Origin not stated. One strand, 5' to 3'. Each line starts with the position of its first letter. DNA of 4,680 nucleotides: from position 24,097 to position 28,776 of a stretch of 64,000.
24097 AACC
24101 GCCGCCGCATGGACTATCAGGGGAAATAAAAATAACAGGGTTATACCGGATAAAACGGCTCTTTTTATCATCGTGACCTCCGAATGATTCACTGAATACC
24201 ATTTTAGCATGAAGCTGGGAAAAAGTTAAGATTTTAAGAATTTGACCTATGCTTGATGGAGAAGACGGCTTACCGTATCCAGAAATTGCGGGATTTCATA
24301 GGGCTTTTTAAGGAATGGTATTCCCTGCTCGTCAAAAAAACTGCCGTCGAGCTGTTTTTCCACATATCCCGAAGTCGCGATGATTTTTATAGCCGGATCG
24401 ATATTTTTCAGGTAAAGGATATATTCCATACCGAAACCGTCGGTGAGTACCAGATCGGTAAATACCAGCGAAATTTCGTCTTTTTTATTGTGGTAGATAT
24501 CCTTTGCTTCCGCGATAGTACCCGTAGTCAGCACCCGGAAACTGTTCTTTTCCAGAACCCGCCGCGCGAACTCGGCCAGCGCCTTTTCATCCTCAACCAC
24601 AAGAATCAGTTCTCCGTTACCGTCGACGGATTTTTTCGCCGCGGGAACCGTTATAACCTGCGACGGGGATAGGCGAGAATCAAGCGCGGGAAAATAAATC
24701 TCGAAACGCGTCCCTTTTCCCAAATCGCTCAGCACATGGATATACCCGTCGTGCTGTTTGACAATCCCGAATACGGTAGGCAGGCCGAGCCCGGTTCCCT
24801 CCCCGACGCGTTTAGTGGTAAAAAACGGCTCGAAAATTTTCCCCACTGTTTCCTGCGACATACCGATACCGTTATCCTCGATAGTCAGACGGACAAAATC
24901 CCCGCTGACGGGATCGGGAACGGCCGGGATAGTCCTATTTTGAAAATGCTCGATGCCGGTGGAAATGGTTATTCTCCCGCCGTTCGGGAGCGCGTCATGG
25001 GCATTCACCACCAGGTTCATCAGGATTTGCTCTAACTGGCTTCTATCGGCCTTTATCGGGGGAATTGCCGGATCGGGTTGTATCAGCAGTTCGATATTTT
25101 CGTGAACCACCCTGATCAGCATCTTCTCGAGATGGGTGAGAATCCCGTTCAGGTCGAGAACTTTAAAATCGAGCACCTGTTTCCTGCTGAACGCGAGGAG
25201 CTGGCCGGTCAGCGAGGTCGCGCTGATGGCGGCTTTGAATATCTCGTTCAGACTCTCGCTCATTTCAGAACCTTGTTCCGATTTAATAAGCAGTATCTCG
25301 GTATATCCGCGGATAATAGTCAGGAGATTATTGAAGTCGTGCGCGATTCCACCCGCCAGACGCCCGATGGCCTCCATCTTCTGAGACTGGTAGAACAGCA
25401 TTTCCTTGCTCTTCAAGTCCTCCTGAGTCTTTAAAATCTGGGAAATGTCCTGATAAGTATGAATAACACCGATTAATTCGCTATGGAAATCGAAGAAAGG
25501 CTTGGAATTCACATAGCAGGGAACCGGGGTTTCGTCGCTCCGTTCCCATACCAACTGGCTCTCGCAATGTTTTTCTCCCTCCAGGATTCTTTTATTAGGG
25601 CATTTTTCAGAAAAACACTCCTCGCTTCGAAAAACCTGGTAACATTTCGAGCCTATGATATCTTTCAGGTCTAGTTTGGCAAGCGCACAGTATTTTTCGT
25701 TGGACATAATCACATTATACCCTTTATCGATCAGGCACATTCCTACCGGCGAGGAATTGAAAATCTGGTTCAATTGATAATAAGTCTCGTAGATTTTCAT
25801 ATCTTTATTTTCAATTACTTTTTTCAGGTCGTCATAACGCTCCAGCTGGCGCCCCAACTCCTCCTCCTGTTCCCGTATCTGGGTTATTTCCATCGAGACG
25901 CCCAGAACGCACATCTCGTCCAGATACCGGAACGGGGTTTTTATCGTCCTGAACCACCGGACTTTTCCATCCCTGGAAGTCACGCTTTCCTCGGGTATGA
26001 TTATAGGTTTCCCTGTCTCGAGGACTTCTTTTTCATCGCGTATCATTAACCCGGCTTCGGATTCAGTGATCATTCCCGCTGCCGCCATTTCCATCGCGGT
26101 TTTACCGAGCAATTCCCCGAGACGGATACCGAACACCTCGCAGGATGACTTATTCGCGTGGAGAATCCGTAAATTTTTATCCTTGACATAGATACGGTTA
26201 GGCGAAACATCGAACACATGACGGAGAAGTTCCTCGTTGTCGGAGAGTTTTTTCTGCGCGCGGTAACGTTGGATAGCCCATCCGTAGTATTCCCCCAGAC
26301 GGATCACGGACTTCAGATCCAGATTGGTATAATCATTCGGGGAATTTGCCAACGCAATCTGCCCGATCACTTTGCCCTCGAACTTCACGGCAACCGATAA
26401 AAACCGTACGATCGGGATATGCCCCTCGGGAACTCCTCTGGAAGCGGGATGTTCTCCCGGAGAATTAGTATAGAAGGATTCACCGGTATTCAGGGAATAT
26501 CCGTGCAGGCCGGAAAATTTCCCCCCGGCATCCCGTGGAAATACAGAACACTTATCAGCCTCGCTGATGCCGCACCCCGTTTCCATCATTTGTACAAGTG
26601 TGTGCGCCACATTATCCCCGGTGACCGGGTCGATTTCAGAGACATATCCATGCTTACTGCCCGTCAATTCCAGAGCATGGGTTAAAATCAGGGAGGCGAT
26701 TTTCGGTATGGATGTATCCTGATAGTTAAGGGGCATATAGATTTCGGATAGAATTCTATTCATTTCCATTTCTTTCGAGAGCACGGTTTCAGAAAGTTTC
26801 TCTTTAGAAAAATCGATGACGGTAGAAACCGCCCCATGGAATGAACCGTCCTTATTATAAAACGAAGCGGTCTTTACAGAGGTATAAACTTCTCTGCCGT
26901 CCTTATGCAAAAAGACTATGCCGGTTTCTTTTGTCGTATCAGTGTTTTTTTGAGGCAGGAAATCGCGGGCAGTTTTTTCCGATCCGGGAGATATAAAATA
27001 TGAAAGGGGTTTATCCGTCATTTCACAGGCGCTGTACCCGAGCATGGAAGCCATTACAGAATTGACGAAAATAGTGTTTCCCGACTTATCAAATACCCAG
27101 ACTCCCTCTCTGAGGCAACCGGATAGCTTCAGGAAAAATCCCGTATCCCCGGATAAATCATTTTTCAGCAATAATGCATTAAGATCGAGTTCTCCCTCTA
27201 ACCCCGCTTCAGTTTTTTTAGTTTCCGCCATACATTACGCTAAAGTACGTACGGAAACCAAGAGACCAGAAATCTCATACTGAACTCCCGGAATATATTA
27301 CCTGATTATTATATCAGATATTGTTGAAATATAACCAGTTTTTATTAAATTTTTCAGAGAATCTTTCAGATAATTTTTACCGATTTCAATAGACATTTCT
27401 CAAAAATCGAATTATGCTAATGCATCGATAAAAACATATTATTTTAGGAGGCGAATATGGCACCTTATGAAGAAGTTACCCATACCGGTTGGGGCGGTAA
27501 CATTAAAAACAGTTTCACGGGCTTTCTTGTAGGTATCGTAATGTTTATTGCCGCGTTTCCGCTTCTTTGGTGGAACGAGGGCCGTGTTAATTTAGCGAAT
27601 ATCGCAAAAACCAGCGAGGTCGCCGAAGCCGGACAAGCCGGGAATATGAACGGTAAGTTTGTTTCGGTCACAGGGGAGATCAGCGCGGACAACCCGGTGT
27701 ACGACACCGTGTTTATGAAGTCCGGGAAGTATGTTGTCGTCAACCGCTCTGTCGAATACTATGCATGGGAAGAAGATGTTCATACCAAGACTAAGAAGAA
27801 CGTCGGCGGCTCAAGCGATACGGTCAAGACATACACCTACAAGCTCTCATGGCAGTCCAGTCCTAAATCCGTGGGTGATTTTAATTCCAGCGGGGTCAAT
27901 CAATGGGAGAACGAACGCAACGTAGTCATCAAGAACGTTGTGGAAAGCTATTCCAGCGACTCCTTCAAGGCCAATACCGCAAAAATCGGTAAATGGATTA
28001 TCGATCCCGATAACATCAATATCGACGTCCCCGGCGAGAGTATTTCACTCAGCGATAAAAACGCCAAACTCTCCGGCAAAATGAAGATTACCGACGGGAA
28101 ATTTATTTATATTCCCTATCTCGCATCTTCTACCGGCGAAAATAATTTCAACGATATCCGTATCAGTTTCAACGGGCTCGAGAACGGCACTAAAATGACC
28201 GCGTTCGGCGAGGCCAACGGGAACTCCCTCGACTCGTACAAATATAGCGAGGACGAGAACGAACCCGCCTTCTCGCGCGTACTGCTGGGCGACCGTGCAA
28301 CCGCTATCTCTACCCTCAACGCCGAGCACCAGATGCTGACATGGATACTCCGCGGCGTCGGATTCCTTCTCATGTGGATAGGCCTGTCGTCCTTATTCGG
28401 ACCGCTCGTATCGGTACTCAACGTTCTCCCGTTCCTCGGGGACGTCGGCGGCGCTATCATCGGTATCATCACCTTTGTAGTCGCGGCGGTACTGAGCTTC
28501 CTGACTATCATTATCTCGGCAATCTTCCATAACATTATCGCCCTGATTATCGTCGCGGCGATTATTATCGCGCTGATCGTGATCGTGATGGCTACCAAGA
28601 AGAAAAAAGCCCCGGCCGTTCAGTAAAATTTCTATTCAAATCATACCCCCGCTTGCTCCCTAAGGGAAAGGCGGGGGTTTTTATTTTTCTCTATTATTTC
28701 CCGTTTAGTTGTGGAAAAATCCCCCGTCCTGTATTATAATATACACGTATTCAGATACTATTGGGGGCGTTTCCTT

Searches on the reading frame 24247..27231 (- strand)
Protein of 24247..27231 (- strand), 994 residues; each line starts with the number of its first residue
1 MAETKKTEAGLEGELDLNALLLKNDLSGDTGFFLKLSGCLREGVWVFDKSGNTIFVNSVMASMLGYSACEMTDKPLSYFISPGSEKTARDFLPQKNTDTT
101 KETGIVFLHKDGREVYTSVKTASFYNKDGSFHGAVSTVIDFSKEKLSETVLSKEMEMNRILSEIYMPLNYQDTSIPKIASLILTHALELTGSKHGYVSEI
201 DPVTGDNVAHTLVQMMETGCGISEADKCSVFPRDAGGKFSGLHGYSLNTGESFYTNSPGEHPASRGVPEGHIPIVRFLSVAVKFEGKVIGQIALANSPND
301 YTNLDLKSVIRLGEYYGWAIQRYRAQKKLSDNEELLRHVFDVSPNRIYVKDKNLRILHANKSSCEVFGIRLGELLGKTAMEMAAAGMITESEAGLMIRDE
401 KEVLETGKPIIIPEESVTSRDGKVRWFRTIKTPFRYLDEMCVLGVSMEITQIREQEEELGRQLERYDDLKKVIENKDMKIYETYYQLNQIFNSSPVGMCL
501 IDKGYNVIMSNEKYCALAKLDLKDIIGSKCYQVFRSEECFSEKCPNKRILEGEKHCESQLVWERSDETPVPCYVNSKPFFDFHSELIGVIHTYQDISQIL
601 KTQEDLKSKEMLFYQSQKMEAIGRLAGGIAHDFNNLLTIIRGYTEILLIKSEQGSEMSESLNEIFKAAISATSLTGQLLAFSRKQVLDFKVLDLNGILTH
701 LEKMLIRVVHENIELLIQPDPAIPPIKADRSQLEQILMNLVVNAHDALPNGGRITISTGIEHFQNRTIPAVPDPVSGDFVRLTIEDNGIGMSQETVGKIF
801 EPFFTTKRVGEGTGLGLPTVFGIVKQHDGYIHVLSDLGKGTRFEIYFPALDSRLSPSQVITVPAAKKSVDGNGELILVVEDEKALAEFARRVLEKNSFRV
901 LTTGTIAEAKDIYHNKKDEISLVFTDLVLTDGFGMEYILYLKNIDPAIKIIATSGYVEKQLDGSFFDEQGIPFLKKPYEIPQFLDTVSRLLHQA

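Call 77: search_protein_families(library=pfam, proteins=[window:24247-27231:-], max_evalue=0.001)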
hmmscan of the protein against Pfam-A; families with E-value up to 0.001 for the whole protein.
window:24247-27231:- (994 aa): 10 families
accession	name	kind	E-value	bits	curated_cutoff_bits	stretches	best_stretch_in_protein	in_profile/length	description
PF08448.16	PAS_4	-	1.9e-31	109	23.1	2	340-451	1-107/110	PAS fold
PF00989.32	PAS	-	4.7e-28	97.9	22.6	3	40-140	10-112/113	PAS fold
PF13426.13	PAS_9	-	3.5e-26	91.9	27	2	42-142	2-102/103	PAS domain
PF02518.31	HATPase_c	-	1.6e-24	86.9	26.4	1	729-849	2-109/111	Histidine kinase-, DNA gyrase B-, and HSP90-like ATPase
PF13188.13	PAS_8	-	4.6e-17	61.7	21.8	1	486-536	2-49/65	PAS domain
PF13185.12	GAF_2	-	3e-15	57.1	28.6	1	173-321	2-136/136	GAF domain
PF00072.30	Response_reg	-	7.2e-12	45.9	30.2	1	876-986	1-109/111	Response regulator receiver domain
PF00512.31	HisKA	-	2e-08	34.6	26.9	1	623-685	3-64/66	His Kinase A (phospho-acceptor) domain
PF08447.18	PAS_3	-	1.4e-07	32.1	25.6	0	357-438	2-79/89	PAS fold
PF12860.13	PAS_7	-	0.00016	22.2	27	0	40-70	4-34/115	PAS fold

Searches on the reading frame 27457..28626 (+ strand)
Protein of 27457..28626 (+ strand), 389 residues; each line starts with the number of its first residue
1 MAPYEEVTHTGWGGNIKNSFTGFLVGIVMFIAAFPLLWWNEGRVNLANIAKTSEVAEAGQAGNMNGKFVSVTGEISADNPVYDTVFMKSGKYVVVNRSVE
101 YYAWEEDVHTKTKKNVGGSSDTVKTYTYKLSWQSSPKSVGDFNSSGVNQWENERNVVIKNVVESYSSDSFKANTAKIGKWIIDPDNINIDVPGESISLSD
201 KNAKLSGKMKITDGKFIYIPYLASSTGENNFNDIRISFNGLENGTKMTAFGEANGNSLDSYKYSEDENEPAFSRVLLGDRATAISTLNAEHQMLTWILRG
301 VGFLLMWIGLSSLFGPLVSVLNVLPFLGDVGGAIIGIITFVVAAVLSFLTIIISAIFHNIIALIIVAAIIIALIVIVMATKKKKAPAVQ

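Call 77: search_protein_families(library=pfam, proteins=[window:27457-28626:+], max_evalue=0.001)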
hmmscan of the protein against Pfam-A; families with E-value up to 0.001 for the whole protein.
window:27457-28626:+ (389 aa): 1 family
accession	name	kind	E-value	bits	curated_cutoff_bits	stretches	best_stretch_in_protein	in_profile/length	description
PF07787.17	TMEM43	-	1.1e-37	130.2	23.3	1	101-359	1-249/250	Transmembrane protein 43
